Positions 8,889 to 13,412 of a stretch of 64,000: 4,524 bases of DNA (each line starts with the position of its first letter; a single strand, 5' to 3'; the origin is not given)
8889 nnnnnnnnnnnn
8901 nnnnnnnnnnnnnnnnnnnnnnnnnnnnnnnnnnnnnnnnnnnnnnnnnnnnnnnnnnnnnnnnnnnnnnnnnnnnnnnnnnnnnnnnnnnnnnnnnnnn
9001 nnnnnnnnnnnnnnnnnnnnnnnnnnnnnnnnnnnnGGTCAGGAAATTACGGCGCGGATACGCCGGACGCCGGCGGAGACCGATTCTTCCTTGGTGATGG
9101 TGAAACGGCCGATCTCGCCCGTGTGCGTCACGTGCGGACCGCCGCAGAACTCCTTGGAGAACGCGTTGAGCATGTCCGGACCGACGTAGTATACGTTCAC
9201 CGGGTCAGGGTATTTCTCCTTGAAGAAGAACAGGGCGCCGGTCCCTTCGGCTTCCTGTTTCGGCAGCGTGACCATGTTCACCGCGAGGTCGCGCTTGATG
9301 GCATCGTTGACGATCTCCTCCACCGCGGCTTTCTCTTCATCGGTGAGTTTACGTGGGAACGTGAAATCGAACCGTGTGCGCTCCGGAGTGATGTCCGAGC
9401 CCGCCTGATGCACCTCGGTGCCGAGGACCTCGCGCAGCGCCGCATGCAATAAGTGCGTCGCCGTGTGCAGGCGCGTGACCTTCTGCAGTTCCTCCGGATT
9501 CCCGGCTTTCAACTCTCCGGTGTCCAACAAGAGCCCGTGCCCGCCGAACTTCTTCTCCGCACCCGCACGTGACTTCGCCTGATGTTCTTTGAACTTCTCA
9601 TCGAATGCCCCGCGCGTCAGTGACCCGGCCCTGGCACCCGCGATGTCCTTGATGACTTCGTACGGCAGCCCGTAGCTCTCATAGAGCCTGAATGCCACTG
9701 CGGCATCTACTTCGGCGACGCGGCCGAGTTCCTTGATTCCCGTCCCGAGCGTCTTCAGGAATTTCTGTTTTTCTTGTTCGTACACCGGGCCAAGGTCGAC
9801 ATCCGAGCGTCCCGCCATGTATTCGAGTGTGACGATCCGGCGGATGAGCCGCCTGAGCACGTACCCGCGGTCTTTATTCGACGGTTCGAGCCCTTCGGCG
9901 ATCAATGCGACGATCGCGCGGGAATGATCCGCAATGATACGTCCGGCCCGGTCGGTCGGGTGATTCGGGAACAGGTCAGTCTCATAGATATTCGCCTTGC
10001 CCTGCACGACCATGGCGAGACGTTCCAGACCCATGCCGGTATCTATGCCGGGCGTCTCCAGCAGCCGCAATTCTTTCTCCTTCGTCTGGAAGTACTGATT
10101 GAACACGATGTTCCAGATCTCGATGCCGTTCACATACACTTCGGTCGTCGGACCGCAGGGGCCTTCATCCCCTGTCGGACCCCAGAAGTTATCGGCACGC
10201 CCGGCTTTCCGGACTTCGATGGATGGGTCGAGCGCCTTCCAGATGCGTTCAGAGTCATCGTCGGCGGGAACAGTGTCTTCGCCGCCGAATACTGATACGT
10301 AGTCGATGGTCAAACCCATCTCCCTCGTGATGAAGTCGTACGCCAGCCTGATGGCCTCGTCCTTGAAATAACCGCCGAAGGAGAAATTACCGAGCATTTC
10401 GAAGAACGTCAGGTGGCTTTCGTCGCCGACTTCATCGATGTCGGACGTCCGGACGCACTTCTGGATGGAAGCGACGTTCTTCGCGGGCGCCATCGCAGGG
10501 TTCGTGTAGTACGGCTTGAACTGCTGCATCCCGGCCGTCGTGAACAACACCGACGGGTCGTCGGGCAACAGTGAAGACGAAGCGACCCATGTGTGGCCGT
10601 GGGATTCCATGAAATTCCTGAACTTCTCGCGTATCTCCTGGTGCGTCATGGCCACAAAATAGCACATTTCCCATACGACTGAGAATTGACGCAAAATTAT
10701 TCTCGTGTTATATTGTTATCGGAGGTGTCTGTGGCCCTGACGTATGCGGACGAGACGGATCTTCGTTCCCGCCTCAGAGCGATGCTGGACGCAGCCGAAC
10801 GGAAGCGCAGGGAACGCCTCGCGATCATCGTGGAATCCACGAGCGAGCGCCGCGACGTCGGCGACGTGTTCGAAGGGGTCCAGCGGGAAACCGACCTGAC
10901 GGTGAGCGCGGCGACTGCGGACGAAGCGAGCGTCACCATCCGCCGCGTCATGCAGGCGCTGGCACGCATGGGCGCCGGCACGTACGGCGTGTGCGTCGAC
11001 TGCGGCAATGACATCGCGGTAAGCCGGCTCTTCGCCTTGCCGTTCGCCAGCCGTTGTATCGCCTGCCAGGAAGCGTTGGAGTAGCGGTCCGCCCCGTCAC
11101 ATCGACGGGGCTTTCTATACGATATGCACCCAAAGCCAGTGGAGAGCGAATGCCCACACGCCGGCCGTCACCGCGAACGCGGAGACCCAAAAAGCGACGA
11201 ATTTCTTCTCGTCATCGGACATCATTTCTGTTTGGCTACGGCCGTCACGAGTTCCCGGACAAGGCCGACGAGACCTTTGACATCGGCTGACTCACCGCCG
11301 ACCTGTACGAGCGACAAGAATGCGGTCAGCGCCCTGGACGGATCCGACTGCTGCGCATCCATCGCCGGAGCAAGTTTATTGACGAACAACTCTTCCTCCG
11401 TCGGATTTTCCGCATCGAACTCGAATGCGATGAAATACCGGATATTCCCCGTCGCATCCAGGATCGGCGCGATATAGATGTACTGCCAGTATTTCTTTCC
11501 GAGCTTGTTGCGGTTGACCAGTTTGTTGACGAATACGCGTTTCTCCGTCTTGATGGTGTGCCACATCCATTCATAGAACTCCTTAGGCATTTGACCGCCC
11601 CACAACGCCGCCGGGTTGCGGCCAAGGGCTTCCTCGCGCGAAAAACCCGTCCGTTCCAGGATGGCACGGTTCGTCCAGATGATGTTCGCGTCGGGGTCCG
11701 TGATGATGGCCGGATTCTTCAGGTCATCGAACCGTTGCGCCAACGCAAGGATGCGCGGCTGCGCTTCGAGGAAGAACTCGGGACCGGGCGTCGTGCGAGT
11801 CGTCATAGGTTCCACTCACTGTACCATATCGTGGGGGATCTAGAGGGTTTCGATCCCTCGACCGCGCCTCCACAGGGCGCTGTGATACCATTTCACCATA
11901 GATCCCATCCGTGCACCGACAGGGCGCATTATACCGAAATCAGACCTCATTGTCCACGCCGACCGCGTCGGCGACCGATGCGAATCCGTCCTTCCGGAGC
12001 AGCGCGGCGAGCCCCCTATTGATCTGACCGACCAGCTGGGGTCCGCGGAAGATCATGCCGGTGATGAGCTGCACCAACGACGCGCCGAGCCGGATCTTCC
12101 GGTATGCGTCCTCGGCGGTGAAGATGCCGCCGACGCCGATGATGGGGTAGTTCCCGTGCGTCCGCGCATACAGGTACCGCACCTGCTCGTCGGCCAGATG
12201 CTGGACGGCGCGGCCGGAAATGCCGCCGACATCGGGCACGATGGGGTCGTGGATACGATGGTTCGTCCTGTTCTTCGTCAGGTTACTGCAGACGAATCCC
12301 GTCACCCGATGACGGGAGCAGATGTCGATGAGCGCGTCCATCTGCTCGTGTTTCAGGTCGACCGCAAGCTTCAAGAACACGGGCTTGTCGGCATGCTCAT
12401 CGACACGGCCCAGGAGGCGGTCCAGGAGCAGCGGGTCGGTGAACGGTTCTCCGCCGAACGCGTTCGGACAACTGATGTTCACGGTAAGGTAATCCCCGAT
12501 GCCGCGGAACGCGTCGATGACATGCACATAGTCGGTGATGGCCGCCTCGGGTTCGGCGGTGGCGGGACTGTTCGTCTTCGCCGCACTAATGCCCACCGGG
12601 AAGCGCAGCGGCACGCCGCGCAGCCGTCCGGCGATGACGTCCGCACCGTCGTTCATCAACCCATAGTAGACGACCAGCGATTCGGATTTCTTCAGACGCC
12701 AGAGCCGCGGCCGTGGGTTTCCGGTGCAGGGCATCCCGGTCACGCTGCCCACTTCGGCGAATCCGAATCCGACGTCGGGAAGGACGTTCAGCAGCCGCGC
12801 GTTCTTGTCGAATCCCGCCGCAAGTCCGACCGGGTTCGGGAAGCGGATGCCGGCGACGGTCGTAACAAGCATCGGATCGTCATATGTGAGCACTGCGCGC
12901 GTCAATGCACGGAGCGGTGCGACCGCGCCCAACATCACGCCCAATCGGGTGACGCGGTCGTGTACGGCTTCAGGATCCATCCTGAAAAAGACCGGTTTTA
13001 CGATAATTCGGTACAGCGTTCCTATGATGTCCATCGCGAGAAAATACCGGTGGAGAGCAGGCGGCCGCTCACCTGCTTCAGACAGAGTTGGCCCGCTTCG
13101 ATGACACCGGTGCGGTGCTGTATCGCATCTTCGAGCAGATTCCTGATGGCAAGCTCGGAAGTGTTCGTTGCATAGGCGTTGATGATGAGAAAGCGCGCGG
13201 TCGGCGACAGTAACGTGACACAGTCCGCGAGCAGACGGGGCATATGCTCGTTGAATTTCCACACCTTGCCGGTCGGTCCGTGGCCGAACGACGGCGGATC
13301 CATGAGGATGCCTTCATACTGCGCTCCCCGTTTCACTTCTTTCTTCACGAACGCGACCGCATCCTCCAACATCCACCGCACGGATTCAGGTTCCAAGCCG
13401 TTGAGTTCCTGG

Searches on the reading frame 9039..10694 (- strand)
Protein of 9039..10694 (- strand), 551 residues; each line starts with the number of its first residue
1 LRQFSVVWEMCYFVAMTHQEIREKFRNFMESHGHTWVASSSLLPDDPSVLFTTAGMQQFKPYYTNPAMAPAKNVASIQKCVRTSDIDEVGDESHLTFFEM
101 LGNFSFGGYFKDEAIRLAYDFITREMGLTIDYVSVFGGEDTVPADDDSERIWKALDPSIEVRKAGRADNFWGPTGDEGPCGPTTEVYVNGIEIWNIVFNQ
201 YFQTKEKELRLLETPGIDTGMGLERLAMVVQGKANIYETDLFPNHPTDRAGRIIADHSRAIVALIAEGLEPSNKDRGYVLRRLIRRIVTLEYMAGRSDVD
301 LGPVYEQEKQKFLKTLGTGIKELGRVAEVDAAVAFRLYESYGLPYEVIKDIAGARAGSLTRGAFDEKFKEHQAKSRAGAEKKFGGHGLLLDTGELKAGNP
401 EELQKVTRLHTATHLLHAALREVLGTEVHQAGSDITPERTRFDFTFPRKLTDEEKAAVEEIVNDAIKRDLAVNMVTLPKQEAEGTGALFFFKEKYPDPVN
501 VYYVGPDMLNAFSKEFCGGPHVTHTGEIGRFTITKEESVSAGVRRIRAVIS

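Call 19: search_protein_families(library=pfam, proteins=[window:9039-10694:-], max_evalue=0.00001)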
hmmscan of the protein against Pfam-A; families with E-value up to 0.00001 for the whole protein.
window:9039-10694:- (551 aa): 2 families
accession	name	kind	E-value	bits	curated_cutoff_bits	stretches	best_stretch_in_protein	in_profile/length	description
PF01411.24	tRNA-synt_2c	-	9.2e-88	295.6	30.3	2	20-290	1-311/552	tRNA synthetases class II (A)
PF07973.19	tRNA_SAD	-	5.3e-16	58.7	24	1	499-546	1-43/44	Threonyl and Alanyl tRNA synthetase second additional domain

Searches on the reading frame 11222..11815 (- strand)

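Call 19: search_protein_families(library=pfam, proteins=[window:11222-11815:-], max_evalue=0.00001)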
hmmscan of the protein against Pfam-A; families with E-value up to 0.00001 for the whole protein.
window:11222-11815:- (197 aa): 3 families
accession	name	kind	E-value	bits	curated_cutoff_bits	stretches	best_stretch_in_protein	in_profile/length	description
PF13426.13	PAS_9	-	6.9e-12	46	27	1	35-134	3-100/103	PAS domain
PF00989.32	PAS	-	1.6e-09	38.2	22.6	1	28-131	6-109/113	PAS fold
PF08448.16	PAS_4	-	1.8e-08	35.1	23.1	1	29-129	1-99/110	PAS fold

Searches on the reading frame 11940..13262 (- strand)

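Call 19: search_protein_families(library=pfam, proteins=[window:11940-13262:-], max_evalue=0.00001)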
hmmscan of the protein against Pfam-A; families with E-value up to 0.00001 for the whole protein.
window:11940-13262:- (440 aa): 1 family
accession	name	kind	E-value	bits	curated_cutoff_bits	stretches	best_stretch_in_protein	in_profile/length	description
PF01180.27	DHO_dh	-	9.3e-64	215.8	27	1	131-422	1-291/291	Dihydroorotate dehydrogenase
